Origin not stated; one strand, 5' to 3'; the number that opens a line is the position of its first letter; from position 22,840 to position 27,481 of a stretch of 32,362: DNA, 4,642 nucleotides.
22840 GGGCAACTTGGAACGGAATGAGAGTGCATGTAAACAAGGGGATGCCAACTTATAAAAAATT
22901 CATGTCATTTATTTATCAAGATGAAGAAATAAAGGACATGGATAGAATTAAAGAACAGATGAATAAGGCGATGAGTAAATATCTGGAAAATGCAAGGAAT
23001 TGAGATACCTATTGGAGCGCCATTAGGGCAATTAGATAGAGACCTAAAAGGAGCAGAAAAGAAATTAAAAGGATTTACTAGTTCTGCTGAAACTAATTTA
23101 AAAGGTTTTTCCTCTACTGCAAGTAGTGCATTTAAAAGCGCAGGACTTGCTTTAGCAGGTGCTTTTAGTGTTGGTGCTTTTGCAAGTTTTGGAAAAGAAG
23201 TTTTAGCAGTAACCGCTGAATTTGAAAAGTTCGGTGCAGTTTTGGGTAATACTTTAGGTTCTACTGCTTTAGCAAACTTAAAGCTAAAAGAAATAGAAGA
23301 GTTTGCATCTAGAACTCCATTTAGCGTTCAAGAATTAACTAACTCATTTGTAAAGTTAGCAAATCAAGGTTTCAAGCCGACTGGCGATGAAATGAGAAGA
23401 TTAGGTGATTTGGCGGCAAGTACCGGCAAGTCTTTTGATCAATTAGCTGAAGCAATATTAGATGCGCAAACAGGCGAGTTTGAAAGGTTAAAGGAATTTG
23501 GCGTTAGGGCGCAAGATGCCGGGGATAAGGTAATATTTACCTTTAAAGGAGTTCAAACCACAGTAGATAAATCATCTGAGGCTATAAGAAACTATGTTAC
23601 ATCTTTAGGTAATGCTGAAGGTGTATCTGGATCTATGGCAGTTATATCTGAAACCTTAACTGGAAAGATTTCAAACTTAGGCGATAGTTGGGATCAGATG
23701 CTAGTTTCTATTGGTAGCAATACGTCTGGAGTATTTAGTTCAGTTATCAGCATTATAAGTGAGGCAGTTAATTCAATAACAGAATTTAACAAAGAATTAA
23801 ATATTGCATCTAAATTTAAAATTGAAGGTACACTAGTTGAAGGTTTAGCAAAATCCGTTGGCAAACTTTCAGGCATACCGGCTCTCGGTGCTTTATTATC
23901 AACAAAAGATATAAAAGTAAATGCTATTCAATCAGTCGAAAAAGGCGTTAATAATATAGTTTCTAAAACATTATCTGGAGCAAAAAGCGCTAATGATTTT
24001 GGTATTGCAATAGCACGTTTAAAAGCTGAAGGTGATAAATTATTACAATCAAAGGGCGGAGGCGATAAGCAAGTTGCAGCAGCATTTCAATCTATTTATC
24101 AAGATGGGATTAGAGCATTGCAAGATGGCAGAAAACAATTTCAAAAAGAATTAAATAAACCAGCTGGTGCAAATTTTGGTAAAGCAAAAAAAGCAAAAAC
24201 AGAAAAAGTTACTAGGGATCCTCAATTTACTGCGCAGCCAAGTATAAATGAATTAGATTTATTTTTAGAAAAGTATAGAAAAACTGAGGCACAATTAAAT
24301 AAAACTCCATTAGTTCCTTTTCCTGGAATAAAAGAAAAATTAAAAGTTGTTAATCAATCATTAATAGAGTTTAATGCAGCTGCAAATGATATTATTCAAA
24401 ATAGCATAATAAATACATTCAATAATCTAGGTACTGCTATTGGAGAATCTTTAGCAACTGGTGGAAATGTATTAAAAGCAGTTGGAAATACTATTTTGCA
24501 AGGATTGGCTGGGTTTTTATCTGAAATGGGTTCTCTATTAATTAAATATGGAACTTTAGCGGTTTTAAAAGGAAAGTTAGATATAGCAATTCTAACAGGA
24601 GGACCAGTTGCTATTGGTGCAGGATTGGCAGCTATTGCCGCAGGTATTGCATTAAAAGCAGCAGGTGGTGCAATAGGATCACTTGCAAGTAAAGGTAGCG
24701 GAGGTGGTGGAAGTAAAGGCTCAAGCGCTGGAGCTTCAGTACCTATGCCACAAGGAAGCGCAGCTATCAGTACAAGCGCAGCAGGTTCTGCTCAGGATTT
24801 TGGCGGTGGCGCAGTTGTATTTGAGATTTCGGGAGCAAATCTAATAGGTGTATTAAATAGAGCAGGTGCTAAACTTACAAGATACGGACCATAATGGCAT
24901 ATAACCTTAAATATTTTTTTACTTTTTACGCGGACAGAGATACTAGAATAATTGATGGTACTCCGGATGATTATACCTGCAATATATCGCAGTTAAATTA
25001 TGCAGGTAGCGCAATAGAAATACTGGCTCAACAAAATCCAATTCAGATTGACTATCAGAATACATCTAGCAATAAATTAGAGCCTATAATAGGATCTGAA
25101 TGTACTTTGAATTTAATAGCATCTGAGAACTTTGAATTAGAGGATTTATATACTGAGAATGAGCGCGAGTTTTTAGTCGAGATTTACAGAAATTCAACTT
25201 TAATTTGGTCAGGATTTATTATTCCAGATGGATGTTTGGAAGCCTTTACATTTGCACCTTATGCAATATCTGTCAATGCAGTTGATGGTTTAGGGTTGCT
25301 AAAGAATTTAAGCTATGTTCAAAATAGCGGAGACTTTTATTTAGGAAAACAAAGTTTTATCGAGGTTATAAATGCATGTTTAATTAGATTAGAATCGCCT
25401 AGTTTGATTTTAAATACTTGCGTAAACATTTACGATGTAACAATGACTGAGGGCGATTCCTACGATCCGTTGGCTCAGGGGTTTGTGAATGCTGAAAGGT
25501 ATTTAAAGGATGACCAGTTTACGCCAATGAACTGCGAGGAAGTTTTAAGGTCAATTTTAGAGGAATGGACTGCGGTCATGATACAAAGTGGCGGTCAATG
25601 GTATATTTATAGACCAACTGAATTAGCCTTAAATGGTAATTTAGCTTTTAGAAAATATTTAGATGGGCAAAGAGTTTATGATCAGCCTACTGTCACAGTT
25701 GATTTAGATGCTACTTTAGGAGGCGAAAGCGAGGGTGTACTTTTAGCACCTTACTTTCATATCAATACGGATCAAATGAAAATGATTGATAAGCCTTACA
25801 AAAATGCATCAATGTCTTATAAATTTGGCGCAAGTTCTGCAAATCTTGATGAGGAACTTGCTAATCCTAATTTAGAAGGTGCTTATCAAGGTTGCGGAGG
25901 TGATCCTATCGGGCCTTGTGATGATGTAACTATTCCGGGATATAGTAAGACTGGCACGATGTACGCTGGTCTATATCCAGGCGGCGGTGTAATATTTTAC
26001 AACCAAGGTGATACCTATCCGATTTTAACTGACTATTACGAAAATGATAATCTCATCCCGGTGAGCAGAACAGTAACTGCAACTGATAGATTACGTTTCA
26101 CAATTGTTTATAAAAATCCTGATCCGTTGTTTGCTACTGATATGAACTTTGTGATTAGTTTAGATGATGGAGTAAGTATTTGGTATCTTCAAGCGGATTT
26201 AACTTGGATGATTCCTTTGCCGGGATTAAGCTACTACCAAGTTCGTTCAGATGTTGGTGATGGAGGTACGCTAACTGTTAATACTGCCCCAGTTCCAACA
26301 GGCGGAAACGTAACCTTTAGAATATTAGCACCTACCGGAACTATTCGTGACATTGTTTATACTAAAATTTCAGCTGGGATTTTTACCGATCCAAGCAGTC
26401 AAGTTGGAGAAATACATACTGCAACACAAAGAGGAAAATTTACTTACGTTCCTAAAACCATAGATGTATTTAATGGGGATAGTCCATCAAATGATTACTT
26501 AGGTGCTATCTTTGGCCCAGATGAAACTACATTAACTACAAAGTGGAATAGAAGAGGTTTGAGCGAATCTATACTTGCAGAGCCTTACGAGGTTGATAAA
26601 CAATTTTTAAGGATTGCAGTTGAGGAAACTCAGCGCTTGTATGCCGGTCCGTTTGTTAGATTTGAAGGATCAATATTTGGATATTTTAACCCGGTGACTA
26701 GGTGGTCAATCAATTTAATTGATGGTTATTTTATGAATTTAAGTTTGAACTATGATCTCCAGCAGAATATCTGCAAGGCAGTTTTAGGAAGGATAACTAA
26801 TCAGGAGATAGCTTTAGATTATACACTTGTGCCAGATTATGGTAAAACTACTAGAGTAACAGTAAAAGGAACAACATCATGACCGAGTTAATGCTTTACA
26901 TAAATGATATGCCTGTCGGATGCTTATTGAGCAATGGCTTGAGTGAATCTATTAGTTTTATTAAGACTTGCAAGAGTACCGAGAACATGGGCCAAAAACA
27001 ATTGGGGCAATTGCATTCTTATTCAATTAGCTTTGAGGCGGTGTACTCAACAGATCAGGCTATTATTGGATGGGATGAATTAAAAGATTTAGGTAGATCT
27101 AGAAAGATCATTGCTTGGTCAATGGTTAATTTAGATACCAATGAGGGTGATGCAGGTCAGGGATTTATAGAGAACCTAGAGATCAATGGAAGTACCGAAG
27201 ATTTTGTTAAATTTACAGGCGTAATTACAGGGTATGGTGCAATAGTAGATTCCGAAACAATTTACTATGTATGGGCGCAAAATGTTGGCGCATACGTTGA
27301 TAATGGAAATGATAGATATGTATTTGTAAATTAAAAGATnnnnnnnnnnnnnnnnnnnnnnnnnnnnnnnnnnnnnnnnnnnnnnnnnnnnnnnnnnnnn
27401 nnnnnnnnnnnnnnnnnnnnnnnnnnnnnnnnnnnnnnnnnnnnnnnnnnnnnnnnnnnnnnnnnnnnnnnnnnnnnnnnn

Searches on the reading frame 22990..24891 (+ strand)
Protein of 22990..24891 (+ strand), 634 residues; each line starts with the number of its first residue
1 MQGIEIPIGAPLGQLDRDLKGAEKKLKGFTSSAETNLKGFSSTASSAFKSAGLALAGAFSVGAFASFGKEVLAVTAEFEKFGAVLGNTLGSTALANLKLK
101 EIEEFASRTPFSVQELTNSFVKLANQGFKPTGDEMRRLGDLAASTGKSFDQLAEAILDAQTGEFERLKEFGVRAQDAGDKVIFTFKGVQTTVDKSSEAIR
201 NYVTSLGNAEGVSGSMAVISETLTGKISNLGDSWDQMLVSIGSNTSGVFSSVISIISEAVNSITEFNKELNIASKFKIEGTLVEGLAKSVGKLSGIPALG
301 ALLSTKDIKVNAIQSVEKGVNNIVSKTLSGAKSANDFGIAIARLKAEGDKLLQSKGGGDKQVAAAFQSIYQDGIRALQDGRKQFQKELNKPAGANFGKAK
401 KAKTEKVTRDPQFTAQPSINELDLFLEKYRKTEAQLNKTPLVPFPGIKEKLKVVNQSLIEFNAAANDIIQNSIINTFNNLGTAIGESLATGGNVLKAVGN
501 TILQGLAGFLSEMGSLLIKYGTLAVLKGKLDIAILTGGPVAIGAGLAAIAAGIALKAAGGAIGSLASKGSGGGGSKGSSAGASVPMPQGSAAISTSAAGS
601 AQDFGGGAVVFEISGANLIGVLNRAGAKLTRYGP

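Call 17: search_protein_families(library=phrogs, proteins=[window:22990-24891:+], max_evalue=0.001)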
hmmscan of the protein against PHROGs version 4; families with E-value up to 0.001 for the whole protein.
window:22990-24891:+ (634 aa): 10 families
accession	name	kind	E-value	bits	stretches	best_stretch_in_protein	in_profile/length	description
phrog_26804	-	unknown function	8.3e-60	203.6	1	41-322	113-389/1066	-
phrog_30292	-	unknown function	5.4e-57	194.7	1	454-633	492-670/677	-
phrog_5062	-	tail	1.6e-45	157.3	1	53-295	145-384/753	tail length tape measure protein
phrog_1716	-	tail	1.5e-33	117.3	1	15-318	38-327/943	tail length tape measure protein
phrog_973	-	tail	8.7e-28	97.8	1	12-269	58-349/1465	tail length tape measure protein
phrog_1538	-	tail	3.5e-26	93.2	1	3-406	7-371/811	tail length tape measure protein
phrog_24709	-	tail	5.1e-17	62.5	1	38-295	42-255/1069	tail length tape measure protein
phrog_9959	-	tail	8.6e-16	57.7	2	12-153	16-155/1708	tail length tape measure protein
phrog_16017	-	unknown function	1.9e-05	23.7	1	24-156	202-337/1234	-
phrog_1292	-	tail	0.00028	19.6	1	96-155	297-356/1523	tail length tape measure protein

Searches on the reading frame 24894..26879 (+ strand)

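Call 17: search_protein_families(library=phrogs, proteins=[window:24894-26879:+], max_evalue=0.001)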
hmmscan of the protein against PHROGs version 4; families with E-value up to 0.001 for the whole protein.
window:24894-26879:+ (662 aa): 3 families
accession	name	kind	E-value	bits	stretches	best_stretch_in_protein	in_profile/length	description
phrog_33803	-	unknown function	1.8e-81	275.4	2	4-313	122-428/762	-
phrog_23570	-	head and packaging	1.9e-24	86.9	1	28-311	20-323/905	virion structural protein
phrog_30639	-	unknown function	4.7e-11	42.8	1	45-240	40-223/815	-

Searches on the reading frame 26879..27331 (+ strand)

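Call 17: search_protein_families(library=phrogs, proteins=[window:26879-27331:+], max_evalue=0.001)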
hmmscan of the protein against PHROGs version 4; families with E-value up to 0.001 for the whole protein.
window:26879-27331:+ (151 aa): 1 family
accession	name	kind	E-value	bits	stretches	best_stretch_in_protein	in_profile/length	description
phrog_1407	-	tail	1.1e-09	39.2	1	3-129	30-168/258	major tail protein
